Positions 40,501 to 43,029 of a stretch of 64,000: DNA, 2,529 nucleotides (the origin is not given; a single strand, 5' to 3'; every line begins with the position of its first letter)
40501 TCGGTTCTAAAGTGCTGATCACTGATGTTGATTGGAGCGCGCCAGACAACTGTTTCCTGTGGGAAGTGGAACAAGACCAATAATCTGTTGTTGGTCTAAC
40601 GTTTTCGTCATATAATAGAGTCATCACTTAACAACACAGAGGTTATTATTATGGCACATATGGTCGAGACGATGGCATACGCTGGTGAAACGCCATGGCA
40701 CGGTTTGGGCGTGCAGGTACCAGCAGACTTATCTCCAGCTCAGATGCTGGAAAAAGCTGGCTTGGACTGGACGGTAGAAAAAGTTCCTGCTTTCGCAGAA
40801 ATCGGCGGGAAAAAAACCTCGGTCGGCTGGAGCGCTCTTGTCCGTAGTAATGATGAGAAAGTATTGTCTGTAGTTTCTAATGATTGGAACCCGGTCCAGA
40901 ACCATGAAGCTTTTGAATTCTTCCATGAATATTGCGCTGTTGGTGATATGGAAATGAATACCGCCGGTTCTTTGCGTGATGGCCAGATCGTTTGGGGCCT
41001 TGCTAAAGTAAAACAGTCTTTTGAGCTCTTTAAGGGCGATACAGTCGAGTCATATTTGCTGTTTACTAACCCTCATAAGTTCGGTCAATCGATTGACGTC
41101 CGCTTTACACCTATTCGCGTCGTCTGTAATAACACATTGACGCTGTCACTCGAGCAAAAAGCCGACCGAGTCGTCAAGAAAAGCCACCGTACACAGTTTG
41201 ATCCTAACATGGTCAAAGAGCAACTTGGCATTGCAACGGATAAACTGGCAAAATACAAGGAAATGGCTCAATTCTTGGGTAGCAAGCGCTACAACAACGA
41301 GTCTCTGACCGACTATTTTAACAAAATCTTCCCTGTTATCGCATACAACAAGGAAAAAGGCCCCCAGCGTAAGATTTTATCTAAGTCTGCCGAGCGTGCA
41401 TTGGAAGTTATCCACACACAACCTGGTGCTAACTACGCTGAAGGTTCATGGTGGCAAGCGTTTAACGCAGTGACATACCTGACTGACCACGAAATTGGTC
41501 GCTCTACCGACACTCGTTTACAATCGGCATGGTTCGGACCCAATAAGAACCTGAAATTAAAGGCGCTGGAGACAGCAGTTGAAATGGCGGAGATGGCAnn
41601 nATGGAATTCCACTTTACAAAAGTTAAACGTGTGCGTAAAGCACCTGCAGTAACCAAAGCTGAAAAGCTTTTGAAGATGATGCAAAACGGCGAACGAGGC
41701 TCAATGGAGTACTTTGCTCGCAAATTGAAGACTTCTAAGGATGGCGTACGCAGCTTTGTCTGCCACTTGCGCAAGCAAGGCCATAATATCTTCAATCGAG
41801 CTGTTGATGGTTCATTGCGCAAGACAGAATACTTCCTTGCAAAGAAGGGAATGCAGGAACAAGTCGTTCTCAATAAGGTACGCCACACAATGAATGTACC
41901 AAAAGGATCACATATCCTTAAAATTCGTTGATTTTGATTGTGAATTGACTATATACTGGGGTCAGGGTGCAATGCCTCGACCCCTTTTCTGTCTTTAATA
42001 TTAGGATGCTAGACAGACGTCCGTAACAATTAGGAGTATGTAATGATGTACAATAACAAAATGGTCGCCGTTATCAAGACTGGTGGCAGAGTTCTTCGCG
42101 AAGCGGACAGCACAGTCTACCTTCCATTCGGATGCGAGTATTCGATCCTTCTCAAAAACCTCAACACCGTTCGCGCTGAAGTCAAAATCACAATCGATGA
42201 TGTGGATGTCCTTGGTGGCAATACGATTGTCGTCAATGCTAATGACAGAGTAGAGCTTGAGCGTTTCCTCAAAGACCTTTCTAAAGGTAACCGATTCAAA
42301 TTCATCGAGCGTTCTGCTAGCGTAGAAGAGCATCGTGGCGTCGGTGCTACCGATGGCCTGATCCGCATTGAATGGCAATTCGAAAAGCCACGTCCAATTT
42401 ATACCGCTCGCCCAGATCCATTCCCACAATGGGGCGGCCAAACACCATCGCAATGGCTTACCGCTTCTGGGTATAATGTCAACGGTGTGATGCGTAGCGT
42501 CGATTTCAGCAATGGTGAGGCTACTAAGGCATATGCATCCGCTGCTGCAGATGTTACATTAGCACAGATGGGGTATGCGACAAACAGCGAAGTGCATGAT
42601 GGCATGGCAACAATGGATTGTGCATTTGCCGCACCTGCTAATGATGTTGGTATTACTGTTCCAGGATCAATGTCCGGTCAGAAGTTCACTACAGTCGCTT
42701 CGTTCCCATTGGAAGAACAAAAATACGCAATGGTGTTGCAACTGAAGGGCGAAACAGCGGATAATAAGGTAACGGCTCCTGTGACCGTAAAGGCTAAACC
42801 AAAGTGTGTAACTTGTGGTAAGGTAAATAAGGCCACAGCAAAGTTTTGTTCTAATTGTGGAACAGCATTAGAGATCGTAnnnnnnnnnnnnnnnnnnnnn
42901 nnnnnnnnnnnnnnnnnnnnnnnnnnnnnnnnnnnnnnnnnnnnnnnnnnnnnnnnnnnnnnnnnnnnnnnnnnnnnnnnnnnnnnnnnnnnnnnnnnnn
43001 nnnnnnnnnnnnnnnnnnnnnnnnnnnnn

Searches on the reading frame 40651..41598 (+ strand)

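Call 16: search_protein_families(library=phrogs, proteins=[window:40651-41598:+], max_evalue=0.00001)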
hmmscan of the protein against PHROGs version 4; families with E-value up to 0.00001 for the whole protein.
window:40651-41598:+ (316 aa): 1 family
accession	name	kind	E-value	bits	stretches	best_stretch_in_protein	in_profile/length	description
phrog_1221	-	unknown function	1.1e-62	213.1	1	5-296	26-323/355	-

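Call 87: search_protein_families(library=pfam, proteins=[window:40651-41598:+], max_evalue=0.001)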
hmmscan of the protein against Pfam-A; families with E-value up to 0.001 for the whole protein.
window:40651-41598:+ (316 aa): 1 family
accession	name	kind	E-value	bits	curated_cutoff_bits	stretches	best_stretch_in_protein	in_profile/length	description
PF06067.16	DUF932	-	1.8e-37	129.8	23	1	71-294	1-227/227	Domain of unknown function (DUF932)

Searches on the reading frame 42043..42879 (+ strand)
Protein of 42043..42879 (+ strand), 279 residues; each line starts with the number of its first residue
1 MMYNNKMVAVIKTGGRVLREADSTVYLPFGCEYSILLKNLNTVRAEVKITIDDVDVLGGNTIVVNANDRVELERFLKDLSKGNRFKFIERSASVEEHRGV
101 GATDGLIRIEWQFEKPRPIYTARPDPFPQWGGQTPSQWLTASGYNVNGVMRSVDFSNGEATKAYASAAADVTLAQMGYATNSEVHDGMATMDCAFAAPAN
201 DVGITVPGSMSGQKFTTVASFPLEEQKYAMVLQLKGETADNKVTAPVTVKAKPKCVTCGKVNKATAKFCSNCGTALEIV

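Call 87: search_protein_families(library=pfam, proteins=[window:42043-42879:+], max_evalue=0.001)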
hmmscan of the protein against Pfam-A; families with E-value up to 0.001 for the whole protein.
window:42043-42879:+ (279 aa): 4 families
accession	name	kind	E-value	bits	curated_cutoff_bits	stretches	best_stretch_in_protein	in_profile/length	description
PF13240.11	Zn_Ribbon_1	-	7.5e-07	29.2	25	1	254-276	1-23/23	zinc-ribbon domain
PF12773.13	DZR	-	0.00016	22.2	27.3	1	255-273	27-45/45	Double zinc ribbon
PF24463.1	DUF7577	-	0.00051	20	28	1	255-277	5-27/27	Domain of unknown function (DUF7577)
PF13248.11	Zn_ribbon_3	-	0.00065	19.5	27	1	254-274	4-24/26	zinc-ribbon domain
